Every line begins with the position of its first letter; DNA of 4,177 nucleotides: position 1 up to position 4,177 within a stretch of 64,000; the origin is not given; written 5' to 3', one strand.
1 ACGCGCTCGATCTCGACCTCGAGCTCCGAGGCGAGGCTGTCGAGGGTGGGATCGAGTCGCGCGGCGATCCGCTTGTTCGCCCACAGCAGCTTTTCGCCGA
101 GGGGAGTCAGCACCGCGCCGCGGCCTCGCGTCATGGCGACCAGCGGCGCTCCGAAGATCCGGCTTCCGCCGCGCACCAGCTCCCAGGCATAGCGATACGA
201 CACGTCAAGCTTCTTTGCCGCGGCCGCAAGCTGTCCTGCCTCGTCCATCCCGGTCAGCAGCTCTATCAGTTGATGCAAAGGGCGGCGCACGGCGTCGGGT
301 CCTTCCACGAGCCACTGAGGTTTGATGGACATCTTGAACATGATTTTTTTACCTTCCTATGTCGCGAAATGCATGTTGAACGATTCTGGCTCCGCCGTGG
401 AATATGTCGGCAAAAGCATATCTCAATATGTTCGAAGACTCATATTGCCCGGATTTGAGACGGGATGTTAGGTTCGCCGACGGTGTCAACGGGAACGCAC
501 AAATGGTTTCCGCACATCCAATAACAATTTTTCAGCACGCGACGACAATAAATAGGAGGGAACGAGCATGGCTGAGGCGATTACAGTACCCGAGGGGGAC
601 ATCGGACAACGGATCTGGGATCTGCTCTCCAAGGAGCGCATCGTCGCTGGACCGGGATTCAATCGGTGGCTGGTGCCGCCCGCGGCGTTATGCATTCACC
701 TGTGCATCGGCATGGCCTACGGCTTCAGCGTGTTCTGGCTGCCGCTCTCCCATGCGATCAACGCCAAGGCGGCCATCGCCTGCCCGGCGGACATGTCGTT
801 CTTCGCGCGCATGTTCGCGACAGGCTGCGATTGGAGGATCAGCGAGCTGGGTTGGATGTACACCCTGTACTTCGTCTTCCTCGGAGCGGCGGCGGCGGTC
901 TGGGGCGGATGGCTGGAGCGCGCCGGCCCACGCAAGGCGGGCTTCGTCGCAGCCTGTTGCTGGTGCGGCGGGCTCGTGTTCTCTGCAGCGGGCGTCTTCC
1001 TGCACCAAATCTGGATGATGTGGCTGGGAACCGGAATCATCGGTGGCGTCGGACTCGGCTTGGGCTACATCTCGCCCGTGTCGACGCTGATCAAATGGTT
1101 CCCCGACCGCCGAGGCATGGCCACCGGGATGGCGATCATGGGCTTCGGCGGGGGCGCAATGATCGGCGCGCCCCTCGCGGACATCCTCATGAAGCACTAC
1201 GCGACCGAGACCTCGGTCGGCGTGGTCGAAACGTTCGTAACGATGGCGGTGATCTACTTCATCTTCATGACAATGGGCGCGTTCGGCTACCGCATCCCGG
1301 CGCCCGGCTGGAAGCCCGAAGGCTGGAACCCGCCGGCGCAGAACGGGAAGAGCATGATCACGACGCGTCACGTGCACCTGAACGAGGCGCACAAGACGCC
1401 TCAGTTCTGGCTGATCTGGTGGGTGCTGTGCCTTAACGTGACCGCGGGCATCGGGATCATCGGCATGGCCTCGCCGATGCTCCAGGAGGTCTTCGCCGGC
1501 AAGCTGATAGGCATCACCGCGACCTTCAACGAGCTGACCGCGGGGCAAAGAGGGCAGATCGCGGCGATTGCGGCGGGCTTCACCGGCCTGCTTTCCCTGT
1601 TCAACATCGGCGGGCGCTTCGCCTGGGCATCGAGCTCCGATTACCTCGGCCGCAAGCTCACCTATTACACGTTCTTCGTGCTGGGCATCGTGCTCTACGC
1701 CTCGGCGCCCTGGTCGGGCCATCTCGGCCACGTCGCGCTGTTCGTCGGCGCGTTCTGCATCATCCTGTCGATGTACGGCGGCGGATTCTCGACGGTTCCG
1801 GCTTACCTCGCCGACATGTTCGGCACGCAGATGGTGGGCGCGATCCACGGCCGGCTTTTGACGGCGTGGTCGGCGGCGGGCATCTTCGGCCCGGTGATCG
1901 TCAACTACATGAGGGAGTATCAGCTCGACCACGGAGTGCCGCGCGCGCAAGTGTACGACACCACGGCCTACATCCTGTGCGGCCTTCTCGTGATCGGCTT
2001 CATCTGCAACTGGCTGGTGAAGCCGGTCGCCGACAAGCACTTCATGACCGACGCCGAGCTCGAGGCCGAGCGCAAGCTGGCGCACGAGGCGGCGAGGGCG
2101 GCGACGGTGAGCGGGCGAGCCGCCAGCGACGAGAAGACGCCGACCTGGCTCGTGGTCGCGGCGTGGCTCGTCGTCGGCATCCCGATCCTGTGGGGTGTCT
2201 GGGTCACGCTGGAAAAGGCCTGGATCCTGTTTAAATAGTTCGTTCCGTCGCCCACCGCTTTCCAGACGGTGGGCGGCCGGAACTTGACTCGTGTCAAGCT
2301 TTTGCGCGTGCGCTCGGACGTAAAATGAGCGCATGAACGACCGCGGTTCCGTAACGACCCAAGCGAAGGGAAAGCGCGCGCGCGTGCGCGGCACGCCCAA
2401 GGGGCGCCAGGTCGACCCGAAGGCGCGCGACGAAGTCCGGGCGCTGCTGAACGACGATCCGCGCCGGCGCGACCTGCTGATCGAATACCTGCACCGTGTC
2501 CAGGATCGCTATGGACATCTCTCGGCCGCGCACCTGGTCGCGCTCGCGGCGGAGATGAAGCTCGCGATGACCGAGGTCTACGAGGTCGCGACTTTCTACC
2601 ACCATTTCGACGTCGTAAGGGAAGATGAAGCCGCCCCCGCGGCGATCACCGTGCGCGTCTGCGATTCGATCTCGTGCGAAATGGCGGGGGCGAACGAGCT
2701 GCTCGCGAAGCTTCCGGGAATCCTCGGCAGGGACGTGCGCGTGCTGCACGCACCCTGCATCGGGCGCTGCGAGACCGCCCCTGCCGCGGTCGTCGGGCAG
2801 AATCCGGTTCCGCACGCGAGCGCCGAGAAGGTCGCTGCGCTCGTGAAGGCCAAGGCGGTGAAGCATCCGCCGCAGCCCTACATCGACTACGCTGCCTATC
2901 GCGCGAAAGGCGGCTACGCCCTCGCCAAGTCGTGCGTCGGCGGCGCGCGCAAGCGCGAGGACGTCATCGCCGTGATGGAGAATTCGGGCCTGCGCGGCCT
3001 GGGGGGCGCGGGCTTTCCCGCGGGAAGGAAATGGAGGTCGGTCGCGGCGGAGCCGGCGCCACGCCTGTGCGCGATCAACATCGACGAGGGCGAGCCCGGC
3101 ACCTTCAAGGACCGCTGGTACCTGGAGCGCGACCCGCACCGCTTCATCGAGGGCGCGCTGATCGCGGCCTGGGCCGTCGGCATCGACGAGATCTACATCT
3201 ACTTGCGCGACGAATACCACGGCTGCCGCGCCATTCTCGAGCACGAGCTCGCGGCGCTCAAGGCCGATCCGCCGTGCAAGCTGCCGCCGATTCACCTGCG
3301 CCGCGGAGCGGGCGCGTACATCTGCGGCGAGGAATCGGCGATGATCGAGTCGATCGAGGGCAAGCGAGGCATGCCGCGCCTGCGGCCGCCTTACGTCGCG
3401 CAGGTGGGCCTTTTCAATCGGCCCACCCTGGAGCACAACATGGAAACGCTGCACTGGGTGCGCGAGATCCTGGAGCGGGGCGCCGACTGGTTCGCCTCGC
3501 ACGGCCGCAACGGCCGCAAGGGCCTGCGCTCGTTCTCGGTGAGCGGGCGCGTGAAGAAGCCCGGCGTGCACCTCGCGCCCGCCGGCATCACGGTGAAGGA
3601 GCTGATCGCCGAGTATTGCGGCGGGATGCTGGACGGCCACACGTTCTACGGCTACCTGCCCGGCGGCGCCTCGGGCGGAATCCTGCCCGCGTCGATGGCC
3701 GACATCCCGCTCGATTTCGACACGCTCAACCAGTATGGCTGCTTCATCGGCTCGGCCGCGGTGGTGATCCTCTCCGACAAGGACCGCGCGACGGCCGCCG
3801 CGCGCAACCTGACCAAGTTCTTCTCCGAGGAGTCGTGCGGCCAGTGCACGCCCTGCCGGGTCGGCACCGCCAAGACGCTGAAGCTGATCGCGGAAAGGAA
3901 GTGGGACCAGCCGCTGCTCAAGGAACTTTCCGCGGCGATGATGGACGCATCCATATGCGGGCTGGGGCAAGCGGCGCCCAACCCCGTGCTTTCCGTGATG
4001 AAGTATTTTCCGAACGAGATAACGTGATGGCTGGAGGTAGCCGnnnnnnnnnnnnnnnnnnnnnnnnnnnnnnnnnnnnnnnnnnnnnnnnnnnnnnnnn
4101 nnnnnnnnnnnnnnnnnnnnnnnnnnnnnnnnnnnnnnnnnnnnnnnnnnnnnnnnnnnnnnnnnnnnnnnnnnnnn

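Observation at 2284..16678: Four perfect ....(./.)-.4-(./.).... palindromes at class II spacing define a Crp/Fnr-type regulon covering FDH, fhs, tctCBA and oxc-frc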

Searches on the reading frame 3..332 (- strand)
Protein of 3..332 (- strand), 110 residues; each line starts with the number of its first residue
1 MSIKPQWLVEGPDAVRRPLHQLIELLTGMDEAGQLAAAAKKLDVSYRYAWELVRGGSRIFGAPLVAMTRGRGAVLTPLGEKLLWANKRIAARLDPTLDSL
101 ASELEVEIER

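Call 52: search_protein_families(library=pfam, proteins=[window:3-332:-])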
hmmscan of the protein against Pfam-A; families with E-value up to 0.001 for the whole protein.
seq(110 aa): 1 family
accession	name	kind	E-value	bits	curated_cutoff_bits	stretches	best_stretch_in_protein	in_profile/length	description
PF00126.33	HTH_1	-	1.1e-05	25.8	26.6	1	23-80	4-60/60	Bacterial regulatory helix-turn-helix protein, lysR family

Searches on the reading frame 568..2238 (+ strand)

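Call 11: search_protein_families(library=ncbifam, proteins=[window:568-2238:+])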
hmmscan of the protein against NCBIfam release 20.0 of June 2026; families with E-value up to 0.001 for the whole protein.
window:568-2238:+ (556 aa): 5 families
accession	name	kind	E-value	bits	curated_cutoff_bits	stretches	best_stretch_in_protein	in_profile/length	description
NF049980.1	SfMCT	equivalog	3.8e-88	295.7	320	1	33-451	1-364/378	L-lactate MFS transporter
TIGR00890.1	2A0111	subfamily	2.5e-41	141.9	374.85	1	77-448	23-354/377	oxalate/formate antiport family MFS transporter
TIGR04259.1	oxa_formateAnti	equivalog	1.1e-26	93.6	335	1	57-451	2-368/405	oxalate/formate MFS antiporter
NF047966.1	MFS_OXA_tail_dom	subfamily_domain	1.2e-07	31.2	24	1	526-556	1-31/31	MFS transporter small subunit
TIGR00892.1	2A0113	subfamily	3.9e-07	29.1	586.1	1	69-216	31-175/455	monocarboxylate transporter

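Call 12: search_protein_families(library=pfam, proteins=[window:568-2238:+])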
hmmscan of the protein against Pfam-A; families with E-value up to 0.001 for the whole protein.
window:568-2238:+ (556 aa): 1 family
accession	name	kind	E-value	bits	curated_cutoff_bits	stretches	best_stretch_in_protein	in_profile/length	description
PF07690.21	MFS_1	-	1.7e-28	100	33.4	1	42-442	3-347/347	Major Facilitator Superfamily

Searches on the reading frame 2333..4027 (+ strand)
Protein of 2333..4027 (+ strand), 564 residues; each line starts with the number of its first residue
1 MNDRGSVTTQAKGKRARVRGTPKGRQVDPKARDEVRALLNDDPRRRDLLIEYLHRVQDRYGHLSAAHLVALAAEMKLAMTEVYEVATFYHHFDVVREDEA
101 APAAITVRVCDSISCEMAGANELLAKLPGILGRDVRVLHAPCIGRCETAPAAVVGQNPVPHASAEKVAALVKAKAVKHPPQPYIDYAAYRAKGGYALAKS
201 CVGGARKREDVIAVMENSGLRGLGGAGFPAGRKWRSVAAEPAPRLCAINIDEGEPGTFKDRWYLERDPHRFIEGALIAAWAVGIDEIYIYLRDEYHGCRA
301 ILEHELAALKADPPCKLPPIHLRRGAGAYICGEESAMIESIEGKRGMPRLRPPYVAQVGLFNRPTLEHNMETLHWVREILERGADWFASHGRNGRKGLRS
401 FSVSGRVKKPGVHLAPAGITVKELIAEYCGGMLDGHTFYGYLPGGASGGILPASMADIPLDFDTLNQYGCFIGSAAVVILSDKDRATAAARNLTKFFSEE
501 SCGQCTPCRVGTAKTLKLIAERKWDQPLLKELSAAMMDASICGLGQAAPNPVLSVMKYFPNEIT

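Call 11: search_protein_families(library=ncbifam, proteins=[window:2333-4027:+])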
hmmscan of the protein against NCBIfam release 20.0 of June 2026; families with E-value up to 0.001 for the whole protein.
window:2333-4027:+ (564 aa): 15 families
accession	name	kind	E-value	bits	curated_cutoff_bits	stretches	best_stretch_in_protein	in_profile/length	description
TIGR01959.1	nuoF_fam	equivalog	8.7e-108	360.3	558.65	1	184-563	12-406/410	NADH-quinone oxidoreductase subunit NuoF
NF010120.0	PRK13596.1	equivalog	9e-93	311.1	389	1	193-563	27-413/433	NADH-quinone oxidoreductase subunit NuoF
NF008436.0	PRK11278.1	equivalog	3.8e-75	253.5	749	1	186-563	27-422/448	NADH-quinone oxidoreductase subunit NuoF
NF005722.0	PRK07539.1-2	equivalog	3.1e-18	66.3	141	1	30-173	8-155/157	NADH-quinone oxidoreductase subunit NuoE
TIGR01958.1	nuoE_fam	subfamily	4.4e-18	65.8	142.4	1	43-172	12-145/148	NADH-quinone oxidoreductase subunit NuoE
NF005747.0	PRK07571.1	equivalog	6.7e-18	64.9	224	1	21-173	12-167/173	bidirectional hydrogenase complex protein HoxE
NF004638.0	PRK05988.1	equivalog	3.9e-15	56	198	1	30-172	9-155/159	formate dehydrogenase subunit gamma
NF005724.0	PRK07539.1-4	equivalog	6.3e-10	39.3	280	1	44-175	37-173/240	NADH-quinone oxidoreductase subunit NuoE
NF005725.0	PRK07539.1-5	equivalog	8.8e-10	38.5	220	1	26-171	16-168/174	NADH-quinone oxidoreductase subunit NuoE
NF005721.0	PRK07539.1-1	equivalog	8.5e-09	35.1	308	1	23-132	22-126/292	NADH-quinone oxidoreductase subunit NuoE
TIGR04481.1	PR_assoc_PrdC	equivalog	5.9e-07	28.6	490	1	207-374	72-227/425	proline reductase-associated electron transfer protein PrdC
NF009040.0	PRK12373.1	equivalog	1.1e-06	28.7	514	1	44-125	34-111/400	NADH-quinone oxidoreductase subunit E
NF003454.1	PRK05035.1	equivalog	2.3e-06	26.4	345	1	206-308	121-221/556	electron transport complex subunit RsxC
TIGR01945.1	rnfC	subfamily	2.7e-06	26.2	245.95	1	207-305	120-217/435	RnfABCDGE type electron transport complex subunit C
NF005723.0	PRK07539.1-3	equivalog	3.1e-05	23.9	226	1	47-156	24-137/158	NADH-quinone oxidoreductase subunit NuoE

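Call 38: find_related_loci(query=window:2333-4027:+, collection=metagenome_contigs, flank=4000)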
Query window:2333-4027:+ (564 aa) in metagenome_contigs; peptide patterns used: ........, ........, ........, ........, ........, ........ (x = any residue, [..] = any of these).
600 stretches matched a pattern (row limit reached: there are more); 587 encode a relative of the query (tblastn E <= 1e-3); the best 80 are kept; 80 distinct loci.
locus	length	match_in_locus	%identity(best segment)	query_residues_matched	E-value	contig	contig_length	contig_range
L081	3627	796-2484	91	1-563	0e+0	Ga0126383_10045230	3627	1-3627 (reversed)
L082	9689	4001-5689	91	1-563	0e+0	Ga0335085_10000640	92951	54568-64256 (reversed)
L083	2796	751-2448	89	1-564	0e+0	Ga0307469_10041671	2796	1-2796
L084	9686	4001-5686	90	1-563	0e+0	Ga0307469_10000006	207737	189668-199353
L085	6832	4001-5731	87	1-564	0e+0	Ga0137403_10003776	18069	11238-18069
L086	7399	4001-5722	88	1-564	0e+0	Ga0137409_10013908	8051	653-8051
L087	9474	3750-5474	88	1-563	0e+0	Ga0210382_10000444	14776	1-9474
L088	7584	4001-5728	87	1-563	0e+0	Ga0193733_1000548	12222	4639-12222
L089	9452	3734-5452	88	1-564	0e+0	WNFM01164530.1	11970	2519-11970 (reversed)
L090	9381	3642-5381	87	1-563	0e+0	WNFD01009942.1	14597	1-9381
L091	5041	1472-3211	87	1-563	0e+0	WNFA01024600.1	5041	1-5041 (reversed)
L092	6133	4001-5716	87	1-563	0e+0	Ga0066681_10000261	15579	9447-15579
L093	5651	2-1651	90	15-564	0e+0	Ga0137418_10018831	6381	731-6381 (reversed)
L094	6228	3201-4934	86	1-563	0e+0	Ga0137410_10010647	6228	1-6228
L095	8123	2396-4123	87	1-563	0e+0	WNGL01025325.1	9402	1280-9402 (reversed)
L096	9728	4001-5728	86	1-563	0e+0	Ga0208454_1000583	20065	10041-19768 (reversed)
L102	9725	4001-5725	85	4-564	0e+0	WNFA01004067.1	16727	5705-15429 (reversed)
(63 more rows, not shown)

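Call 52: search_protein_families(library=pfam, proteins=[window:2333-4027:+])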
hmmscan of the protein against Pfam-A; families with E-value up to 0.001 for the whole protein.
window:2333-4027:+ (564 aa): 4 families
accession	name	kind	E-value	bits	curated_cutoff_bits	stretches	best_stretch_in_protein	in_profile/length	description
PF01512.22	Complex1_51K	-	1.5e-37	129.2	31.2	1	216-376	2-148/150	Nuo51 FMN-binding domain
PF01257.25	2Fe-2S_thioredx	-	3e-24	86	24.8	1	37-173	3-143/145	Thioredoxin-like [2Fe-2S] ferredoxin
PF10589.14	NADH_4Fe-4S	-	3.8e-23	81.6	23.5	1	489-563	2-82/85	NADH-ubiquinone oxidoreductase-F iron-sulfur binding region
PF10531.15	SLBB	-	4e-07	30.2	27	1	402-436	3-37/55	SLBB domain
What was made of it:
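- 2333..6851 (+): NAD-linked formate dehydrogenase genes: a NuoE+NuoF-like fusion (2333-4027) and the Mo-bisPGD alpha subunit (4044-6851). NuoF/NuoE and the Pfam Complex1_51K and 2Fe-2S_thioredx domains are found (calls 11, 52).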

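Call 70: search_protein_families(library=ncbifam, proteins=[L102:1324-2553:+, L102:1959-3431:+, L102:529-1293:+, L096:1671-2918:+, L096:3009-3887:+, L096:201-995:+], max_evalue=1e-8)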
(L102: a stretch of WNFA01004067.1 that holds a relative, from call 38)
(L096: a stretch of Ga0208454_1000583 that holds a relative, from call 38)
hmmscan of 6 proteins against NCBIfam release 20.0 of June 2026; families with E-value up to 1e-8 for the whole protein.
L102:1324-2553:+ (409 aa): 3 families
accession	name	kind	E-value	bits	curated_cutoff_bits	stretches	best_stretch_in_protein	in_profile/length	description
NF001913.0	PRK00696.1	equivalog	3.8e-177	589.1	370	1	21-406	1-386/388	ADP-forming succinate--CoA ligase subunit beta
TIGR01016.1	sucCoAbeta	subfamily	3.1e-161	536.6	375.55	1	21-405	1-385/386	succinate-CoA ligase subunit beta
NF010647.0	PRK14046.1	equivalog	6.5e-157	522.6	604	1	21-407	1-387/392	malate--CoA ligase subunit beta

L102:1959-3431:+ (490 aa): 5 families
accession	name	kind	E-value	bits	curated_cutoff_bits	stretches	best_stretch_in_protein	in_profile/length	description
NF004230.0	PRK05678.1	equivalog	9.3e-142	471.4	336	1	199-490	1-289/291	succinate--CoA ligase subunit alpha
TIGR01019.1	sucCoAalpha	subfamily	5.4e-130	432.9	353.2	1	201-489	1-286/286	succinate--CoA ligase subunit alpha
TIGR02717.1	AcCoA-syn-alpha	equivalog_domain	2e-20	72.9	567.15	1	237-483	39-282/447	acetate--CoA ligase alpha subunit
NF004760.0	PRK06091.1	subfamily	1.5e-14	53.4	433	1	260-440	110-291/555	acyl-CoA synthetase FdrA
NF045493.1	HydDutCoALig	equivalog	1.1e-09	37.5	1300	1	267-471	66-275/698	4-hydroxybutyrate--CoA ligase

L102:529-1293:+ (254 aa): 28 families (the best 25 are shown)
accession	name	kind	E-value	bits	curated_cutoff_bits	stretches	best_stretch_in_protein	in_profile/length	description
NF008677.0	PRK11697.1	equivalog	1.1e-46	159.1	246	1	1-252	1-232/238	two-component system response regulator BtsR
NF010684.1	PRK14084.1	equivalog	4.6e-37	128.1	375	1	3-252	2-249/254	response regulator transcription factor LytR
NF001965.0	PRK00742.1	subfamily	2.4e-18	66.4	293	1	3-124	5-129/357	chemotaxis-specific protein-glutamate methyltransferase CheB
NF041367.1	CheY_Halo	equivalog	5.4e-18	65.4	200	1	5-110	2-105/114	chemotaxis protein CheY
NF008469.0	PRK11361.1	equivalog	9.9e-18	64.1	714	1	3-136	6-136/461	acetoacetate metabolism transcriptional regulator AtoC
NF007935.0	PRK10651.1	equivalog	4.4e-16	58.7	250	1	4-137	9-139/216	two-component system response regulator NarL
NF009206.0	PRK12555.1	subfamily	7.9e-15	54.6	342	1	4-124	3-126/340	chemotaxis-specific protein-glutamate methyltransferase CheB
NF006900.1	PRK09390.1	equivalog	2.7e-13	49.9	255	1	6-141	9-142/203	response regulator FixJ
TIGR02875.1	spore_0_A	equivalog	9.9e-13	47.9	200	1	3-130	4-133/262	sporulation transcription factor Spo0A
NF047785.1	respo_reg_MadR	equivalog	1e-12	47.9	300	1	3-123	2-125/209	MadR family response regulator transcription factor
NF011896.0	PRK15369.1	equivalog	1.2e-12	47.9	242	1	3-112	5-114/211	two component system response regulator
NF007708.0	PRK10403.1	equivalog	2.1e-12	47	343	1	4-134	9-136/215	nitrate/nitrite response regulator protein NarP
NF041946.1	LuxO_transreg_Vib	equivalog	7.6e-12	44.7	800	1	24-121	19-114/463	quorum-sensing sigma-54 dependent transcriptional regulator LuxO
NF052445.1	RespRegMctR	equivalog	2e-11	43.7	300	1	3-111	3-111/205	two-component system response regulator MctR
NF045944.1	ResRegRpaBCyano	equivalog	3.7e-11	42.8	330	1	6-127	2-120/229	response regulator transcription factor RpaB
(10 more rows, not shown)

L096:1671-2918:+ (415 aa): 3 families
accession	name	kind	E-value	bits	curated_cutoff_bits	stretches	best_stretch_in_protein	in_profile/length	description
NF001913.0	PRK00696.1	equivalog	2.1e-177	590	370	1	26-411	1-386/388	ADP-forming succinate--CoA ligase subunit beta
TIGR01016.1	sucCoAbeta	subfamily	3.8e-162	539.6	375.55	1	26-410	1-385/386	succinate-CoA ligase subunit beta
NF010647.0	PRK14046.1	equivalog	9.3e-161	535.3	604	1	26-412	1-387/392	malate--CoA ligase subunit beta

L096:3009-3887:+ (292 aa): 6 families
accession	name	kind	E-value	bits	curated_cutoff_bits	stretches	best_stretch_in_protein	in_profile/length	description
NF004230.0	PRK05678.1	equivalog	3.4e-143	476.1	336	1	1-292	1-289/291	succinate--CoA ligase subunit alpha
TIGR01019.1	sucCoAalpha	subfamily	9.5e-132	438.7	353.2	1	3-291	1-286/286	succinate--CoA ligase subunit alpha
TIGR02717.1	AcCoA-syn-alpha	equivalog_domain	4e-22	78.5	567.15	1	38-283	38-280/447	acetate--CoA ligase alpha subunit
NF004760.0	PRK06091.1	subfamily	3.9e-14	52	433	1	62-241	110-290/555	acyl-CoA synthetase FdrA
NF045493.1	HydDutCoALig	equivalog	5.3e-11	41.8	1300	1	56-274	55-276/698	4-hydroxybutyrate--CoA ligase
NF045494.1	AcCoALig_Archglob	equivalog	2.7e-09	36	1200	1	33-255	250-470/665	acetate--CoA ligase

L096:201-995:+ (264 aa): 0 families
